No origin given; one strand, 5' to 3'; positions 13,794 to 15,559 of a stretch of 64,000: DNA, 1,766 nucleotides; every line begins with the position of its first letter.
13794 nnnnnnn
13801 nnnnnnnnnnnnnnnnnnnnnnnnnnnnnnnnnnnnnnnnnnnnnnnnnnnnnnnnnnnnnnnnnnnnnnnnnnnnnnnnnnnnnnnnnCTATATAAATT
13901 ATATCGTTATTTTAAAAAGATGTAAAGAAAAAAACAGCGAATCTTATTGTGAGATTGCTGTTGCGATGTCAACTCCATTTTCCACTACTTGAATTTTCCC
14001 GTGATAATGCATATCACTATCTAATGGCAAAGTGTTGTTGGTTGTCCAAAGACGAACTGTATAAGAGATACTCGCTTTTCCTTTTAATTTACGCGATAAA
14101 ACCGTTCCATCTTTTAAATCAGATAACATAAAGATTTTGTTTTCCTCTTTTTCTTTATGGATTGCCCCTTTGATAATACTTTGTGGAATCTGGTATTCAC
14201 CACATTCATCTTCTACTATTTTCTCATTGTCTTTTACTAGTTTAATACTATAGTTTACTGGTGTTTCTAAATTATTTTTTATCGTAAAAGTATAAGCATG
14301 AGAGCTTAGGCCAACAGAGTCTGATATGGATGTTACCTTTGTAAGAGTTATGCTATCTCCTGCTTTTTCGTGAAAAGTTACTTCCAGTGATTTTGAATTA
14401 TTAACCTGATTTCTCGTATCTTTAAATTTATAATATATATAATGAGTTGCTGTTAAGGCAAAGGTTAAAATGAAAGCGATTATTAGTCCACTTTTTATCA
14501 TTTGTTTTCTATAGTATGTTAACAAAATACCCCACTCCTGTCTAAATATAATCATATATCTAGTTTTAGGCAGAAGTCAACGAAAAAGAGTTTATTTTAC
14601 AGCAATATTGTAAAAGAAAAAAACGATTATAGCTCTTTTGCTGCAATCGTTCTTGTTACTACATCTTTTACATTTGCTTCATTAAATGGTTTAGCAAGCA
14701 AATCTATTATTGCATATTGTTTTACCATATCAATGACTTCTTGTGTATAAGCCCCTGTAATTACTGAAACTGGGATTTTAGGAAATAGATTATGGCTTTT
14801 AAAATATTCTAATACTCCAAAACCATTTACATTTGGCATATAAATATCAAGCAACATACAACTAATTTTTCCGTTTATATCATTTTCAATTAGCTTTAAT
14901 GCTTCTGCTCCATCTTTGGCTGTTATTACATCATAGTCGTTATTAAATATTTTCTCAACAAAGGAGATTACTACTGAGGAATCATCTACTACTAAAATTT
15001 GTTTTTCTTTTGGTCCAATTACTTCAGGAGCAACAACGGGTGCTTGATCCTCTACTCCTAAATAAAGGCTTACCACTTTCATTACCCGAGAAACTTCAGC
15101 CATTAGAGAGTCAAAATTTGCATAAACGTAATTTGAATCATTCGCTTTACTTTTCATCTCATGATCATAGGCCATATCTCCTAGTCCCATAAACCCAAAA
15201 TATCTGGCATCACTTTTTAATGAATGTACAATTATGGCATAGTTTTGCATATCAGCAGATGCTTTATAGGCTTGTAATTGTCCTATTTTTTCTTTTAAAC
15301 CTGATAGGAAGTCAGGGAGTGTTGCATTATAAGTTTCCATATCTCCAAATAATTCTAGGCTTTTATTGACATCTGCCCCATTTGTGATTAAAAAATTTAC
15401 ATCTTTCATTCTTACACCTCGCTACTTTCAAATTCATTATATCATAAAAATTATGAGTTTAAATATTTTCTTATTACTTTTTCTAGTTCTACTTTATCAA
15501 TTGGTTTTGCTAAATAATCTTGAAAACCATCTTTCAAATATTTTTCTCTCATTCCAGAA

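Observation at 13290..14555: Tandem TasA/camelysin-family paralogues directly downstream of murG, with no sipW nearby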

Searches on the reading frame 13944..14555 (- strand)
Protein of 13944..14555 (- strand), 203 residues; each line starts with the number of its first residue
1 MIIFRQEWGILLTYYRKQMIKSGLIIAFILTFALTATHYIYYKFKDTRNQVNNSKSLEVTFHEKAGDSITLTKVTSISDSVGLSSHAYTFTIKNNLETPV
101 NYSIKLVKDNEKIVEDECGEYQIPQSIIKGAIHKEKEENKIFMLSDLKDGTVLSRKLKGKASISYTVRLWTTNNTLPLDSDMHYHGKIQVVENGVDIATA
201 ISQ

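Call 3: search_protein_families(library=pfam, proteins=[window:13944-14555:-], max_evalue=1)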
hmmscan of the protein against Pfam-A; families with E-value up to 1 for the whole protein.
window:13944-14555:- (203 aa): 1 family
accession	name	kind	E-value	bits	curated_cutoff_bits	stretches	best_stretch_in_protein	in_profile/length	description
PF10342.15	Kre9_KNH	-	0.0013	19.9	24.6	1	59-111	28-80/94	Kre9/KNH-like N-terminal Ig-like domain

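Call 4: search_protein_families(library=ncbifam, proteins=[window:13944-14555:-], max_evalue=10)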
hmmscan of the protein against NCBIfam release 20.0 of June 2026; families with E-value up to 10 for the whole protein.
window:13944-14555:- (203 aa): 1 family
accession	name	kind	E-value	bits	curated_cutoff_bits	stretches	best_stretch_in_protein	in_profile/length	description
NF045682.1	DVU0772_fam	subfamily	0.027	14.7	45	1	85-145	34-89/100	DVU0772 family protein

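Call 28: find_homologous_proteins(query=window:13944-14555:-, max_evalue=0.001)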
Query window:13944-14555:- (203 aa): 173 proteins with E <= 0.001 among 288 candidates; the best 120 are listed.
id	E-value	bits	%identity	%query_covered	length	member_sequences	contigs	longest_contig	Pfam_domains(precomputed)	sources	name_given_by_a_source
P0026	5.6e-127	439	99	100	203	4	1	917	-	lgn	-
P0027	8.9e-98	344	78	99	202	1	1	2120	-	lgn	-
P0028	9.7e-91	321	72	99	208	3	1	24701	-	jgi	-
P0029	4.7e-89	315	73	94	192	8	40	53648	-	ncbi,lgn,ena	-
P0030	1.6e-88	314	74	94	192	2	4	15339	-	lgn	-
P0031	2.3e-88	313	68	99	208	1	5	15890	-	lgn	-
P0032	1.2e-87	311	70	100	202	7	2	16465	-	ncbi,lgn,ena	-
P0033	2.0e-86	307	71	94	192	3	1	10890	-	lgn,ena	-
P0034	3.5e-86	306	72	94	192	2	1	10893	-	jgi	-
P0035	8.0e-85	301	75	88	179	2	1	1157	-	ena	-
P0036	9.6e-83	295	66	99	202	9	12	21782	-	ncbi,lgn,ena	-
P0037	6.9e-77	276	68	91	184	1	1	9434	-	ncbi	-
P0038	2.3e-61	225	51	99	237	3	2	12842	-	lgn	-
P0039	4.7e-61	224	59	92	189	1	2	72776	-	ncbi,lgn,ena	-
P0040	3.5e-60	221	57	92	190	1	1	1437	-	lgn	-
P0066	3.9e-54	201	55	92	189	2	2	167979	-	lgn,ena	-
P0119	1.0e-45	174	47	86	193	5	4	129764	-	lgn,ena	-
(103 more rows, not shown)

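Call 31: find_encoding_contigs(protein=P0066, flank=8000, max_places=1)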
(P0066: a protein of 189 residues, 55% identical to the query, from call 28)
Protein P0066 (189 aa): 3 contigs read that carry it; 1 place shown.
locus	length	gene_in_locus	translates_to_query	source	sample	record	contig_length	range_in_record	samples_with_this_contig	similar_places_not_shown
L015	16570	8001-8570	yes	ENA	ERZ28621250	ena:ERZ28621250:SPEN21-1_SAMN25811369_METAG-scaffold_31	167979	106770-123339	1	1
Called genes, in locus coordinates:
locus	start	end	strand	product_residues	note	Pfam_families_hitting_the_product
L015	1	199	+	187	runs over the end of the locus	PF04011:LemA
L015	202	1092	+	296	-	-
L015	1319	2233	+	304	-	PF01098:FTSW_RODA_SPOVE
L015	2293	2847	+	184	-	-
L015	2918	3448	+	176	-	PF10502:Peptidase_S26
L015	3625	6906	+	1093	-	PF06832:BiPBP_C (faint)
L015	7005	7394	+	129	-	PF08000:bPH_1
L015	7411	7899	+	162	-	PF00383:dCMP_cyt_deam_1, PF14437:MafB19-deam (weak)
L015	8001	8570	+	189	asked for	-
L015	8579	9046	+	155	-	-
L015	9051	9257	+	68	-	PF01783:Ribosomal_L32p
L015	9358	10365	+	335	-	-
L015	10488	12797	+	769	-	PF12705:PDDEXK_1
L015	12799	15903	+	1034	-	PF00580:UvrD-helicase, PF01443:Viral_helicase1 (faint), PF13245:AAA_19, PF00580:UvrD-helicase, PF13361:UvrD_C, PF13538:UvrD_C_2 (faint)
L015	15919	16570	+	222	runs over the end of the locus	-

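Call 32: find_encoding_contigs(protein=P0119, flank=8000, max_places=1)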
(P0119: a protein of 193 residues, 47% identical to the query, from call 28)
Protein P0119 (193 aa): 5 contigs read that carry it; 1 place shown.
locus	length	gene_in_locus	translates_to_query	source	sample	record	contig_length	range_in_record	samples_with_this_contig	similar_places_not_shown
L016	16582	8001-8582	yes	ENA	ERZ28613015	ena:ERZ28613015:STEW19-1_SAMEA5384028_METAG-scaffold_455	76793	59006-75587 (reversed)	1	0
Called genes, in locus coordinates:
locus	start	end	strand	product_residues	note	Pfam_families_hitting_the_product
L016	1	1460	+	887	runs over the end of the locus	?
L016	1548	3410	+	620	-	PF03382:DUF285 (weak), PF09479:Flg_new (weak)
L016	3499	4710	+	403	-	PF00070:Pyr_redox (faint), PF01134:GIDA (faint), PF01266:DAO (faint), PF03486:HI0933_like, PF07992:Pyr_redox_2 (faint), PF13738:Pyr_redox_3, PF22780:HI0933_like_1st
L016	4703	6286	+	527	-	PF28550:DUF8436, PF07992:Pyr_redox_2 (faint), PF01266:DAO (faint), PF03486:HI0933_like (weak), PF21688:FAD-depend_C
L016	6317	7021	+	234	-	PF04298:Zn_peptidase_2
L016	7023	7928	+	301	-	PF03690:MYG1_exonuc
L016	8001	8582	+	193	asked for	-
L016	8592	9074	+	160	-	-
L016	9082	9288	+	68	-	PF01783:Ribosomal_L32p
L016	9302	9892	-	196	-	-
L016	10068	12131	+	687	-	PF03176:MMPL, PF00873:ACR_tran, PF03176:MMPL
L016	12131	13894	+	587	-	-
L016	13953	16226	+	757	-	PF12705:PDDEXK_1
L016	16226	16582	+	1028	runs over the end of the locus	PF00580:UvrD-helicase, PF01443:Viral_helicase1 (faint), PF13245:AAA_19, PF13361:UvrD_C, PF13538:UvrD_C_2 (faint)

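Call 41: search_protein_families(library=pfam, alignment_id=A3, max_evalue=0.1)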
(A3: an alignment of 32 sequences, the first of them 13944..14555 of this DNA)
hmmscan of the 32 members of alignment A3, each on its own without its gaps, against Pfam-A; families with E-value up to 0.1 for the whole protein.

A. member 1, window:13944-14555:- (203 aa): 1 family
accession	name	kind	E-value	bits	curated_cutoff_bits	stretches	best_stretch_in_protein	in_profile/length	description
PF10342.15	Kre9_KNH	-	0.0013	19.9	24.6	1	59-111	28-80/94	Kre9/KNH-like N-terminal Ig-like domain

B. families by the number of members that match (of 32 scanned): 24 families
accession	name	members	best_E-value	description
PF10342.15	Kre9_KNH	18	0.00038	Kre9/KNH-like N-terminal Ig-like domain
PF11614.14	FixG_C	6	0.0057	IG-like fold at C-terminal of FixG, putative oxidoreductase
PF00635.32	Motile_Sperm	3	0.0077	MSP (Major sperm protein) domain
PF16978.11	CRIM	2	0.0004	SAPK-interacting protein 1 (Sin1), middle CRIM domain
PF19912.4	DUF6385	2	0.032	Domain of unknown function (DUF6385)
PF07732.21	Cu-oxidase_3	2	0.037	Multicopper oxidase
PF21466.3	GH101_dom-5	1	7.2e-05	Endo-alpha-N-acetylgalactosaminidase, domain 5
PF11589.14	DUF3244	1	0.0031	Domain of unknown function (DUF3244)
PF17856.7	TIP49_C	1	0.0098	TIP49 AAA-lid domain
PF19077.6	Big_13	1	0.025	Bacterial Ig-like domain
PF10694.14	DUF2500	1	0.03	Protein of unknown function (DUF2500)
PF20386.3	DUF6681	1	0.039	Family of unknown function (DUF6681)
PF16495.10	SWIRM-assoc_1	1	0.039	SWIRM-associated region 1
PF07760.16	DUF1616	1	0.046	Protein of unknown function (DUF1616)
PF22073.2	Cep192_D4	1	0.047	Cep192 domain 4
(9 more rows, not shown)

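Call 60: predict_structure(alignment_id=A3)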
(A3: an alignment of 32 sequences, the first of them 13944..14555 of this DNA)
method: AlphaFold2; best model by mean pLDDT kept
length: 203 residues; sequences in the alignment: 32
mean_pLDDT: 84.4   pTM: 0.70
mean pLDDT of the five models: 84.4, 83.4, 81.1, 80.5, 80.2
residues with pLDDT >= 90: 99; 70-90: 69; 50-70: 30; < 50: 5
segments of 3 or more residues with pLDDT < 50: 80-83
pLDDT, mean of each block of 10 residues (from residue 1): 76 89 96 95 74 86 87 62 70 93 94 88 89 91 93 94 93 70 90 67 54
secondary structure, 60 per line:
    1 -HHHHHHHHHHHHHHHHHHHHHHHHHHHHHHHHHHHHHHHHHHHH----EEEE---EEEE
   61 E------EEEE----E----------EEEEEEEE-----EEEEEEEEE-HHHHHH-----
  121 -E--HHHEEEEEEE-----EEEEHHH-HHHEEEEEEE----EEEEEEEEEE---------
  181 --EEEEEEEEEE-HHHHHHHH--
elements in order: H2-45 E50-53 E57-61 E68-71 E87-94 E100-108 H110-115 E128-134 E140-143 E151-157 E162-171 E183-192 H194-201

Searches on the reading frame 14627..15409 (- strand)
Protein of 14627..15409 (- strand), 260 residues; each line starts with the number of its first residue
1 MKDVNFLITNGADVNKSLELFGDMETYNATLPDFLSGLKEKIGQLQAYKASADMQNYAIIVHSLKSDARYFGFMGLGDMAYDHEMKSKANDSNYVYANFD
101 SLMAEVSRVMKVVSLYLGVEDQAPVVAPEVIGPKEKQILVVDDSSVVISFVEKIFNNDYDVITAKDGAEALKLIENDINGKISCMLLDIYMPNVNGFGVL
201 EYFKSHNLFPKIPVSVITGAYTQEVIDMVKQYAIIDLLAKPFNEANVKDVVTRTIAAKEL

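Call 3: search_protein_families(library=pfam, proteins=[window:14627-15409:-], max_evalue=1)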
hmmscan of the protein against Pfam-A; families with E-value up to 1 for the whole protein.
window:14627-15409:- (260 aa): 2 families
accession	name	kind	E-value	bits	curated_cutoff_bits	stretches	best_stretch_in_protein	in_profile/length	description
PF00072.30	Response_reg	-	9.1e-18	64.9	30.2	1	138-251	1-110/111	Response regulator receiver domain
PF01627.28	Hpt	-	0.00019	22.1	24.6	1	33-85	5-57/84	Hpt domain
